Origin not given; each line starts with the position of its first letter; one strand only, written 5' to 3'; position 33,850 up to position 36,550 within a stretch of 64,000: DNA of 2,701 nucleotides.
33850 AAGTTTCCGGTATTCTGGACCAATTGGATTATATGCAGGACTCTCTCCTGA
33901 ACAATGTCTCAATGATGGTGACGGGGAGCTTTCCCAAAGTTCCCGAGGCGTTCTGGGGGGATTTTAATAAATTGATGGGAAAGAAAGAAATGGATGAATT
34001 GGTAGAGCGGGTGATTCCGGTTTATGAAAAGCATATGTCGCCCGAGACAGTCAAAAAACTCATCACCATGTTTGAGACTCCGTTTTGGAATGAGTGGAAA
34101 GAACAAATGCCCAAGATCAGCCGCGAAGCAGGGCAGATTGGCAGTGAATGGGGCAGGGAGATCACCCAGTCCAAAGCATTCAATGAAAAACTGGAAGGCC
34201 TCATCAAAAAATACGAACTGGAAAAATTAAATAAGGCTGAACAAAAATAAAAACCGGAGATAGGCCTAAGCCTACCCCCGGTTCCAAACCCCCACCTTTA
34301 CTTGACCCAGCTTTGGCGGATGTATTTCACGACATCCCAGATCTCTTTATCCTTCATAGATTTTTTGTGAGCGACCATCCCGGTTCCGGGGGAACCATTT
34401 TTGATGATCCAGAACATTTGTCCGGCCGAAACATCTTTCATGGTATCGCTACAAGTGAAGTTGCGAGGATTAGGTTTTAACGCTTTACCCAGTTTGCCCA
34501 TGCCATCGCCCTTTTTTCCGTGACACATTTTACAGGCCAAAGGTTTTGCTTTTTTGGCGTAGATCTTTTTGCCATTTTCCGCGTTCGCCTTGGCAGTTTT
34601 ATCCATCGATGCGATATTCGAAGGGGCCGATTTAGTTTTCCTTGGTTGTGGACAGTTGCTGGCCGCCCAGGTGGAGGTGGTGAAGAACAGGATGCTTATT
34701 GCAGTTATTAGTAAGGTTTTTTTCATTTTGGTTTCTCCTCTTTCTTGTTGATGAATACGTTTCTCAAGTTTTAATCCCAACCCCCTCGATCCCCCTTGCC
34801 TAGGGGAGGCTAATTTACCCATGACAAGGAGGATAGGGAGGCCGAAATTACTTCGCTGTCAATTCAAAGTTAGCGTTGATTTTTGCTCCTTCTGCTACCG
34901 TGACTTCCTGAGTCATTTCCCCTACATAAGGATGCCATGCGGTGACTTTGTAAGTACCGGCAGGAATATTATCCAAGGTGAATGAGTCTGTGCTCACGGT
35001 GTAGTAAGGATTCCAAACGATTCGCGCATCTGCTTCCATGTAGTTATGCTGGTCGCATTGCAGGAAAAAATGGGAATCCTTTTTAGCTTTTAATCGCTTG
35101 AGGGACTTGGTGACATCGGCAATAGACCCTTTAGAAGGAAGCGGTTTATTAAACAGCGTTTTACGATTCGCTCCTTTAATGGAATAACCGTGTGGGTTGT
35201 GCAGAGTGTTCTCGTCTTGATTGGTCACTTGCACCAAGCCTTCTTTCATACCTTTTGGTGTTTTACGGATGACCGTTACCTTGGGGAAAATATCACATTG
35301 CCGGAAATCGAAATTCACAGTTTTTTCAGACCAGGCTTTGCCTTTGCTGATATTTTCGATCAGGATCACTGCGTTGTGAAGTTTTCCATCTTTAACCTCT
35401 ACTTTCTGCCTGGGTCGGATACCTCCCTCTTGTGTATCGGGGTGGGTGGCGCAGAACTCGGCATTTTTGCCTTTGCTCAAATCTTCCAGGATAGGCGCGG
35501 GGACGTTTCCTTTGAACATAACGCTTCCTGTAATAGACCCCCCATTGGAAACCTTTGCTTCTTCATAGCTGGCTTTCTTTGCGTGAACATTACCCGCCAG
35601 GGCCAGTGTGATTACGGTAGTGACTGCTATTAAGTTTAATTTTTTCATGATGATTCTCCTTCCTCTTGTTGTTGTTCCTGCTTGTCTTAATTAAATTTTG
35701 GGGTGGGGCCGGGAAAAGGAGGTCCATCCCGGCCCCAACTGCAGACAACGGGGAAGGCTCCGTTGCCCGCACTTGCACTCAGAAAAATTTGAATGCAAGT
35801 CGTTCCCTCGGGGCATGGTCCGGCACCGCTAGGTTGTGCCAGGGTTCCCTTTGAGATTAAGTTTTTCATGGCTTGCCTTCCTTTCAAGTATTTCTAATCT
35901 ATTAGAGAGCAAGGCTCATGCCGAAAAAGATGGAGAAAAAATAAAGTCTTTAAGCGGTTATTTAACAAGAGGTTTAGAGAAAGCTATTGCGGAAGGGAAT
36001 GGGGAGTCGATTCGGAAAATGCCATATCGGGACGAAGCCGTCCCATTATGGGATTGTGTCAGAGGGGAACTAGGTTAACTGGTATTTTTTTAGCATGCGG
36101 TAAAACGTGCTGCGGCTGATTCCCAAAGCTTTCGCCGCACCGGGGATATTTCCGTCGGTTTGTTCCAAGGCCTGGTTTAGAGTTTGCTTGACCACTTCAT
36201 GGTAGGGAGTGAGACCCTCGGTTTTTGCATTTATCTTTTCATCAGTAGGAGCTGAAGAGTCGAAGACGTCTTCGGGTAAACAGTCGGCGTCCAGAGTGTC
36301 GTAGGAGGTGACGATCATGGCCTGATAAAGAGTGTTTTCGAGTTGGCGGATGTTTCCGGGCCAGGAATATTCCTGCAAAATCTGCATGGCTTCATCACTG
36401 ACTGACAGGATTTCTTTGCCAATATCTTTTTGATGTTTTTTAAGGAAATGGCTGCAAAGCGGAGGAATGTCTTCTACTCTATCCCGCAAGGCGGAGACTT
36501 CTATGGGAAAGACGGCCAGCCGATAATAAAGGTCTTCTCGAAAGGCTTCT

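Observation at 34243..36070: Sigma-54 operon: 60-aa Cys/Gly/Pro-rich ORF, amicyanin-like cupredoxin and cytochrome c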

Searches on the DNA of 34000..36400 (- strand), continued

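Call 46: search_with_rna_model(model_id=R1, sources=[L065, L066, L067, L068, L069, L070, L071, L072, L073, L074, L075, L076, L077, L078, L079, L080, L081, L082, L083, L084, L085, L086, L087, L088, L089, L090, L091, L092, L093, L094, L095, L096, L097, L098, L099, L100, L101, L102, L103, L104, L105, L106, L107, L108, L109, L110, L111, L112, L113, L114, L115, L116, L117, L118, L119, L120, L121, L122, L123, L124, L125, L126, L127, L128, L129, L130, L131, L132, L133, L134, L135, L136, L137, L138, L139, L140, L141, L142, L143, L144], max_evalue=1)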
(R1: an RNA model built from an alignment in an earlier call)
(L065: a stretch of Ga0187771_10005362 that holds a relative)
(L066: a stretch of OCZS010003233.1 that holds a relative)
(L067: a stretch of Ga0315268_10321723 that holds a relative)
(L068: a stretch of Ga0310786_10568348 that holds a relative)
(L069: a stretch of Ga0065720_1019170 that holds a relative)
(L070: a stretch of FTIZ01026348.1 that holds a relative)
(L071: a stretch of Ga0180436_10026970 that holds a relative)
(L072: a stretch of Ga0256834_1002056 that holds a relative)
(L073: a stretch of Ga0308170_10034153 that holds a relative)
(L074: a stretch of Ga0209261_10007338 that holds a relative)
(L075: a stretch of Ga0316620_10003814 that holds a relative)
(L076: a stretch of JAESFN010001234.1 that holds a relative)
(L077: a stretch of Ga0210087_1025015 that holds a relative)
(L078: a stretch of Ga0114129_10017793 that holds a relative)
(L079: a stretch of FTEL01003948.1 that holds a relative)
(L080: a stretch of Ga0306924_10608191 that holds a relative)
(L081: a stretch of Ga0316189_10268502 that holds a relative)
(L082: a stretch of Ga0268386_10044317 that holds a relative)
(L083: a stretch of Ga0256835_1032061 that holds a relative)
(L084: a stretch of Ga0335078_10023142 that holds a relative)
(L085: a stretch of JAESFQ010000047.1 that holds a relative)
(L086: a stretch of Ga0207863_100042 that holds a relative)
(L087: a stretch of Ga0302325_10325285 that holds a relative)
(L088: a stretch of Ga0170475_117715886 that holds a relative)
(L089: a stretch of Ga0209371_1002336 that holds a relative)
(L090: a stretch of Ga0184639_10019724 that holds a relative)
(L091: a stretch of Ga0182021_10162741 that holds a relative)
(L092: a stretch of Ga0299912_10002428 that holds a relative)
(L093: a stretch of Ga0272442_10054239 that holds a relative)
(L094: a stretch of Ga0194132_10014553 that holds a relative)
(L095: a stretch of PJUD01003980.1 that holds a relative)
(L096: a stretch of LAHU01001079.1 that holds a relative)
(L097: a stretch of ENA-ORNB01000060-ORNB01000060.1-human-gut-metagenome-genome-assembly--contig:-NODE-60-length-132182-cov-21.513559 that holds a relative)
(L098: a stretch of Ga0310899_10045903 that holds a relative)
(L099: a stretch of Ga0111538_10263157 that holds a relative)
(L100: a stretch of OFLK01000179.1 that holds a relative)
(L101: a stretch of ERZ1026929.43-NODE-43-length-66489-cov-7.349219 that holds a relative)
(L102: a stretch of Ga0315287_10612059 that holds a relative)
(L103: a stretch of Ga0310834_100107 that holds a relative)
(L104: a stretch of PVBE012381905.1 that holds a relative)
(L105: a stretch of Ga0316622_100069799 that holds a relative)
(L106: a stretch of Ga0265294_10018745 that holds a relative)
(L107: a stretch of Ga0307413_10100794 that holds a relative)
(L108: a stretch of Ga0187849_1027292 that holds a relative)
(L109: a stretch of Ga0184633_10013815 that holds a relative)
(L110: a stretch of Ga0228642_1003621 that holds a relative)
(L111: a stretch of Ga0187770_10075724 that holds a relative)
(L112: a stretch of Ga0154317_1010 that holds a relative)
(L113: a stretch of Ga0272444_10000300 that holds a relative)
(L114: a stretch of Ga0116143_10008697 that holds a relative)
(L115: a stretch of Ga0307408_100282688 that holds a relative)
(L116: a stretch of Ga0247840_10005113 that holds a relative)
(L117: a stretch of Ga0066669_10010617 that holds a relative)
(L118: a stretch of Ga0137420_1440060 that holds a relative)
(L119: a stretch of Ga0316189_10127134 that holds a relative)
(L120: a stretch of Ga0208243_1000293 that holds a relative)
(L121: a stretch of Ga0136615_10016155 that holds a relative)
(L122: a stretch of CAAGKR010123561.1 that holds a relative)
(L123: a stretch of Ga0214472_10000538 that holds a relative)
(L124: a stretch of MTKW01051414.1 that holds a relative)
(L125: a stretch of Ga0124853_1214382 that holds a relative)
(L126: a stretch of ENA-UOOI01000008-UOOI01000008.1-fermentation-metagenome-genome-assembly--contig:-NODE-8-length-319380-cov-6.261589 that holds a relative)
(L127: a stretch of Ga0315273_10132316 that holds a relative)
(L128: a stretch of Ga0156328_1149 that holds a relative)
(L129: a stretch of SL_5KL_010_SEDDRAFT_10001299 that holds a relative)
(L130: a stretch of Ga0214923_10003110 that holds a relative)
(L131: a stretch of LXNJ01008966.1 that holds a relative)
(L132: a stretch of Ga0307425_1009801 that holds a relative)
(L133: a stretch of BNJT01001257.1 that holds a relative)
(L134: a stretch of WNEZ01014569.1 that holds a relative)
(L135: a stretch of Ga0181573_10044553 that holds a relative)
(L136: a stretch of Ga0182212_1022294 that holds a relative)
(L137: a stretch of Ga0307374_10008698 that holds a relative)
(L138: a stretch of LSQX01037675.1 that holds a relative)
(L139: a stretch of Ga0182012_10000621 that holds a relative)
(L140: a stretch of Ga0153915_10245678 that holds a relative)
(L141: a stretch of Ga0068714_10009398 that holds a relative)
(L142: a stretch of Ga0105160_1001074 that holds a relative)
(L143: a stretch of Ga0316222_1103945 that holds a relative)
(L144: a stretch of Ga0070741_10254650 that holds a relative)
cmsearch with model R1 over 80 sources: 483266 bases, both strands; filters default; matches with E-value up to 1: 18.
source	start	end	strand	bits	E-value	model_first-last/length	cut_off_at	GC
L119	314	396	-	95.7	1.1e-16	1-84/84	no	0.63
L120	1420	1493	-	22.6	0.041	1-84/84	no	0.7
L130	7070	7133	-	21.7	0.062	1-84/84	no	0.53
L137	5252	5275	-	19.2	0.19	47-72/84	no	0.79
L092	1698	1783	-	18.4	0.28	1-84/84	no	0.71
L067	223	287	+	18.3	0.3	1-84/84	no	0.69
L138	163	187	-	18.1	0.32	47-72/84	no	0.72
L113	9240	9267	+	17.9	0.35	47-72/84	no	0.71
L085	8256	8278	-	17.8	0.37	48-71/84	no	0.78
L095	2599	2623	+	17.7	0.39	47-72/84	no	0.72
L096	8210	8284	-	17.4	0.45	1-84/84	no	0.73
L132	425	491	-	17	0.54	1-84/84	no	0.7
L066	2894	2925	+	16.7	0.62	45-74/84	no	0.78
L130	7075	7112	+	16.6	0.65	40-75/84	no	0.68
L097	5435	5460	-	16.3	0.76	48-71/84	no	0.65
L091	1081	1104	-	16.2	0.79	48-71/84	no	0.71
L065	148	178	-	16.1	0.81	45-74/84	no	0.71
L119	323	354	+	16.1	0.84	44-75/84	no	0.78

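Call 56: search_with_rna_model(model_id=R1, sources=[window, L001, L002, L003, L004, L005, L006, L007, L008, L009, L010, L011, L012, L013, L014, L018, L024, L119, L145, L146, L147, L148, L149, L150, L151, L152, L153, L154, L155, L156, L157, L158, L159, L160, L161, L162, L163, L164, L165, L166, L167, L168, L169, L170, L171, L172, L173, L174, L175, L176, L177, L178, L179, L180, L181, L182, L183, L184, L185, L186, L187, L188, L189, L190, L191, L192, L193, L194, L195, L196, L197, L198, L199, L200, L201, L202, L203], max_evalue=0.001, make_alignment=true)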
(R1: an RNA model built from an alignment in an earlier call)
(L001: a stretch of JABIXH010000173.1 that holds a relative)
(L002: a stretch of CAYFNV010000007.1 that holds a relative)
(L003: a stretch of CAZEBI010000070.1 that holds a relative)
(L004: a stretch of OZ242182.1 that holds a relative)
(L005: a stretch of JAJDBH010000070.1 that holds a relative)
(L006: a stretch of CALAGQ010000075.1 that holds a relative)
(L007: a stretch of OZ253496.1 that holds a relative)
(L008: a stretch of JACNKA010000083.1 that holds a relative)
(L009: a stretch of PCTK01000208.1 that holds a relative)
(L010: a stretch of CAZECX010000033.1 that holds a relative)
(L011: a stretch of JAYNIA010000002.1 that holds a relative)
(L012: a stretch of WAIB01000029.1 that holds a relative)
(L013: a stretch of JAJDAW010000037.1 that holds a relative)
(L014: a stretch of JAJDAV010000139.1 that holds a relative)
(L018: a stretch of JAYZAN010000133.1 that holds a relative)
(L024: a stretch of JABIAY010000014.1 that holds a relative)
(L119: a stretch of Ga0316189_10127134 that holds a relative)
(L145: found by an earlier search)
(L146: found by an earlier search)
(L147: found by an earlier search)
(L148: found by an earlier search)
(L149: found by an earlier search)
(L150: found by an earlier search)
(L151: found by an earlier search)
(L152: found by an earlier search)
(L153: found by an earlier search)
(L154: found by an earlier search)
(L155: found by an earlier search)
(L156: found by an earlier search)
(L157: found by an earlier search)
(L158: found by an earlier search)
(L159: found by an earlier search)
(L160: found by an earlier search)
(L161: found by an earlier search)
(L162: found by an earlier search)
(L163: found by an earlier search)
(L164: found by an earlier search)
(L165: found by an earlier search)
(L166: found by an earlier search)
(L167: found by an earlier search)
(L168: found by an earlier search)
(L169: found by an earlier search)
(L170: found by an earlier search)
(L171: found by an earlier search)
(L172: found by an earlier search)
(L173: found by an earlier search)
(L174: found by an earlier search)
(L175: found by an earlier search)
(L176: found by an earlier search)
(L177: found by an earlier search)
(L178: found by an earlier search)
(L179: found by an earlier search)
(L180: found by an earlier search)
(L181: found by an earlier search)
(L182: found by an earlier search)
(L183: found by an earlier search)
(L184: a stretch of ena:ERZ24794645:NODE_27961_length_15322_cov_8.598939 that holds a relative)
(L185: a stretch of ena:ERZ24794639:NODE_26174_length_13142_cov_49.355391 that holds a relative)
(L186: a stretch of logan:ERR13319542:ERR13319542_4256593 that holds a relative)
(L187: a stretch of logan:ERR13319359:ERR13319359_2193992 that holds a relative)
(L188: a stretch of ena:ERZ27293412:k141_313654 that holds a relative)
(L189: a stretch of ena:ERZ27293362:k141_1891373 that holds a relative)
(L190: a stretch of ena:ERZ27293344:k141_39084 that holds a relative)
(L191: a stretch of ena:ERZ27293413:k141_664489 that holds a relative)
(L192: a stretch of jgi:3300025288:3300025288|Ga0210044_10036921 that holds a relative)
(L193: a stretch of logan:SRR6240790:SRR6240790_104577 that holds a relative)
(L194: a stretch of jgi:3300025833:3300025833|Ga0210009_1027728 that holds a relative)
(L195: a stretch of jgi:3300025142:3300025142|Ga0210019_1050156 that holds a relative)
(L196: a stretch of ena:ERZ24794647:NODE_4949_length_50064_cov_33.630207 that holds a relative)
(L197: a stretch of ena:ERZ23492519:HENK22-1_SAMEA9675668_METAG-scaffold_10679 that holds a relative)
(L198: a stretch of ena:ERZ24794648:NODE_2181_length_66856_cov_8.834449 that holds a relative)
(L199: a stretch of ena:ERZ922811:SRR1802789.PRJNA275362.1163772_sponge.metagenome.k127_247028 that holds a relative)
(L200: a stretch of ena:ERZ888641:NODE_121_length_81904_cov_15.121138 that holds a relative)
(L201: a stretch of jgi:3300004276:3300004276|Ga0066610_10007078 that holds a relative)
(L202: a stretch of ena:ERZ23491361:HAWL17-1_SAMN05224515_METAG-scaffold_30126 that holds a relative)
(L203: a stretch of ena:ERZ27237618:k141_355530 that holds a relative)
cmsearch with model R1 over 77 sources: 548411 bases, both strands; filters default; matches with E-value up to 0.001: 38.
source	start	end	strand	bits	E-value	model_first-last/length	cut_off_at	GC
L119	314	396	-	95.7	1.2e-16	1-84/84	no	0.63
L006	5866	5951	+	92.4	5.4e-16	1-84/84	no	0.69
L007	5879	5962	+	92.3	5.5e-16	1-84/84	no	0.64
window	35696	35778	-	92.3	5.7e-16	1-84/84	no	0.65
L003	5898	5980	+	92.1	6.1e-16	1-84/84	no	0.55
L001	1034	1116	+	91.7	7.5e-16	1-84/84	no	0.64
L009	3828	3910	+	91.3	9e-16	1-84/84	no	0.64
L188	1377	1459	+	91.3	9e-16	1-84/84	no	0.64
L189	1377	1459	+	91.3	9e-16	1-84/84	no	0.64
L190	1377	1459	+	91.3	9e-16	1-84/84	no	0.64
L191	1377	1459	+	91.3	9e-16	1-84/84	no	0.64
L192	866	948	+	91.3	9e-16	1-84/84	no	0.64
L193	1377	1459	+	91.3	9e-16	1-84/84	no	0.64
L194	446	528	+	91.3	9e-16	1-84/84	no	0.64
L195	453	535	+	91.3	9e-16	1-84/84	no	0.64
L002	5886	5968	+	91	1e-15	1-84/84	no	0.63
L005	5874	5956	+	90.8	1.1e-15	1-84/84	no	0.63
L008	5877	5959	+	88.8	2.8e-15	1-84/84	no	0.64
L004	5865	5948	+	85.4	1.4e-14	1-84/84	no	0.65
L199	246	328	+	84.2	2.4e-14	1-84/84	no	0.67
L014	5896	5980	+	76.9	6.6e-13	1-84/84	no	0.64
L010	5896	5980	+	76.5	8.1e-13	1-84/84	no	0.64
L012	5895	5979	+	74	2.5e-12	1-84/84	no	0.65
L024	573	653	+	73.8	2.8e-12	1-84/84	no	0.62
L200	1496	1581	+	72.5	5.2e-12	1-84/84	no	0.65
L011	5896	5979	+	72.1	6.2e-12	1-84/84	no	0.64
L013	4662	4746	+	71.5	8e-12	1-84/84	no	0.61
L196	1398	1480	+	70.6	1.2e-11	1-84/84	no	0.66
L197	449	531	+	70.6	1.2e-11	1-84/84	no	0.66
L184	1394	1478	+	70.3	1.4e-11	1-84/84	no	0.62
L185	201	285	+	70.3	1.4e-11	1-84/84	no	0.62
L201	1601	1683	+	60.3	1.4e-09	1-84/84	no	0.63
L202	467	549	+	60.3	1.4e-09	1-84/84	no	0.63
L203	269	351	+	60.3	1.4e-09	1-84/84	no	0.63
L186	1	67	+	53.2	3.7e-08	19-84/84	5'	0.63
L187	1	67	+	53.2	3.7e-08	19-84/84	5'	0.63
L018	2680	2767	+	45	1.5e-06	1-84/84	no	0.61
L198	1390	1474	+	39.9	1.6e-05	1-84/84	no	0.52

Alignment A4: 38 matches aligned to the model, 89 columns, each read 5' to 3' on its own strand. Consensus structure (alignment columns), stored with it:
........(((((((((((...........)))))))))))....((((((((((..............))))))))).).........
